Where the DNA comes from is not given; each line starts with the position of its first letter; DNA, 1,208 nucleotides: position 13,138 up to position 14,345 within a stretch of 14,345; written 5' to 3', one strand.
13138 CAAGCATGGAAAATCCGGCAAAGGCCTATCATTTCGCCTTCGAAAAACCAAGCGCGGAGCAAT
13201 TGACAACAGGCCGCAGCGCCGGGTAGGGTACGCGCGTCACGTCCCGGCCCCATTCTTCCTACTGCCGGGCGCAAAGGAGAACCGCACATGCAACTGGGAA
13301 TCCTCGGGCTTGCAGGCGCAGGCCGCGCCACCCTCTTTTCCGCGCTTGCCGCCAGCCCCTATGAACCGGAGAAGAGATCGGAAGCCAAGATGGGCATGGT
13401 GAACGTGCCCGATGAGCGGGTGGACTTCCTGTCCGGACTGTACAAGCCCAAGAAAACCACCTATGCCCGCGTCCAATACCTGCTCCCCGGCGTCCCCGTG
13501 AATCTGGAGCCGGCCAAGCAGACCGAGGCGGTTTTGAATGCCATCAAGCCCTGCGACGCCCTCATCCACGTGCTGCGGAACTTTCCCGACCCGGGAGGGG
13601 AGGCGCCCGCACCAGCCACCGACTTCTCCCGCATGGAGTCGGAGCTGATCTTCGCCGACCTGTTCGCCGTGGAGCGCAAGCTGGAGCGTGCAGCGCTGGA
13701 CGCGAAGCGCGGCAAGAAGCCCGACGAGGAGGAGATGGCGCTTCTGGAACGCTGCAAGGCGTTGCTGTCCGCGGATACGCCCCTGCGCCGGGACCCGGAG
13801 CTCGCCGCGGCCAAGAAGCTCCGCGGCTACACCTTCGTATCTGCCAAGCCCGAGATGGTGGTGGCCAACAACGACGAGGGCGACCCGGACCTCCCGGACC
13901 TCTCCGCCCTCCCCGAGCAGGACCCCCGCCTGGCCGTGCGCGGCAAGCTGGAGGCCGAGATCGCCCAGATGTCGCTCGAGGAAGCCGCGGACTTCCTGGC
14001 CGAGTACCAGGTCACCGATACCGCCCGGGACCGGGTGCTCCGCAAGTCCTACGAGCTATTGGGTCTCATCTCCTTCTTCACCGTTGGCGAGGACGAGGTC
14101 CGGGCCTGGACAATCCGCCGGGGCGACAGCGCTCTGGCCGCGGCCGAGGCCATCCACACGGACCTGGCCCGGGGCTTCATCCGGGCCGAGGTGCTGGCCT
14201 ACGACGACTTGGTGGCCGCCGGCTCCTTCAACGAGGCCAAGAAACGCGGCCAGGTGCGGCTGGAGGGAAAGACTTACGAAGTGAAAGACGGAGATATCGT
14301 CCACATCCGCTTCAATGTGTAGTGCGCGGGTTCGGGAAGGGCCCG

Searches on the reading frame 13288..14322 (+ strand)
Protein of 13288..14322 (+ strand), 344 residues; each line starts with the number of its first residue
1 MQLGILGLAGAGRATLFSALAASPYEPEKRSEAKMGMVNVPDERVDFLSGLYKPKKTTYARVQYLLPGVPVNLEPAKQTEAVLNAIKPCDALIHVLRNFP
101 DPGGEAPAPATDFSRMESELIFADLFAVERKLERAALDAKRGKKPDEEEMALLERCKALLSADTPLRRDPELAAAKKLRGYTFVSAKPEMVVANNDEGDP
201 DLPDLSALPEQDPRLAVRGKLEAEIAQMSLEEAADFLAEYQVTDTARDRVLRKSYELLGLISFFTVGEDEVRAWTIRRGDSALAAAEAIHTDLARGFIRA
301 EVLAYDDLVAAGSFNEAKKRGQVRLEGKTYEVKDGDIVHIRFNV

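Call 26: search_protein_families(library=pfam, proteins=[window:13288-14322:+], max_evalue=0.001)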
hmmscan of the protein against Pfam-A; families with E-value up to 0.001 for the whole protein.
window:13288-14322:+ (344 aa): 1 family
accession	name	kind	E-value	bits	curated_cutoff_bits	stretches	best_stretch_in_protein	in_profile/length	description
PF06071.19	YchF-GTPase_C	-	9.3e-36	122.3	27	1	260-343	1-84/84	Protein of unknown function (DUF933)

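Call 46: find_homologous_proteins(query=window:13288-14322:+, max_evalue=1e-50)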
Query window:13288-14322:+ (344 aa): 7809 proteins with E <= 1e-50 among 8000 candidates; the best 120 are listed.
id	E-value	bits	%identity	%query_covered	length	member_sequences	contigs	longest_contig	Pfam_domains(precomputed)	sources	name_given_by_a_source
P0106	8.9e-220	746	100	100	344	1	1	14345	PF06071.20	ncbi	ncbi:MAG: DUF933 domain-containing protein [Thermodesulfobacteriota bacterium]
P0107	1.6e-179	614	82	100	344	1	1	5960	PF02824.28,PF06071.20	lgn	-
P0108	2.5e-134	466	63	100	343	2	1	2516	PF06071.20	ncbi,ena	-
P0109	1.8e-128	446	60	100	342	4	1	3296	PF06071.20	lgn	-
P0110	3.2e-127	442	59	100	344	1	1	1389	PF06071.20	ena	-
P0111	1.9e-126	440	60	100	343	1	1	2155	PF06071.20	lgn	-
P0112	2.3e-126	439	58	100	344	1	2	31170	PF06071.20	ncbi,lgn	-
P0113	9.1e-125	434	59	100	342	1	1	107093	PF06071.20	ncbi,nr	ncbi:MAG: redox-regulated ATPase YchF [Desulfatibacillum sp.]|nr:redox-regulated ATPase YchF [Desulf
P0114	1.7e-124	433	61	100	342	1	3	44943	PF06071.20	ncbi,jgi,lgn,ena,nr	ncbi:MAG: YchF family ATPase [Proteobacteria bacterium]|nr:YchF family ATPase [Pseudomonadota bacter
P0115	6.0e-124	431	57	100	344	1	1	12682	PF01926.30,PF06071.20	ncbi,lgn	ncbi:MAG: DUF933 domain-containing protein [Desulfatitalea sp.]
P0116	3.6e-123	429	56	100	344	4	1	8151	PF01926.30,PF06071.20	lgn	-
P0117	5.2e-123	428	60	100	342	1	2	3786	PF06071.20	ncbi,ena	-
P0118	2.7e-122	426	58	100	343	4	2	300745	PF06071.20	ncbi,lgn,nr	ncbi:MAG: redox-regulated ATPase YchF [Deltaproteobacteria bacterium]|nr:redox-regulated ATPase YchF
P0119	5.7e-122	425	55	100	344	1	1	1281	PF01926.30,PF06071.20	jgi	-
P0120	1.2e-121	424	57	100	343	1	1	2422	PF01926.30,PF06071.20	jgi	jgi:GTP-binding protein YchF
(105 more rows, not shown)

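Call 47: find_encoding_contigs(protein=P0106, flank=10000, max_places=2)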
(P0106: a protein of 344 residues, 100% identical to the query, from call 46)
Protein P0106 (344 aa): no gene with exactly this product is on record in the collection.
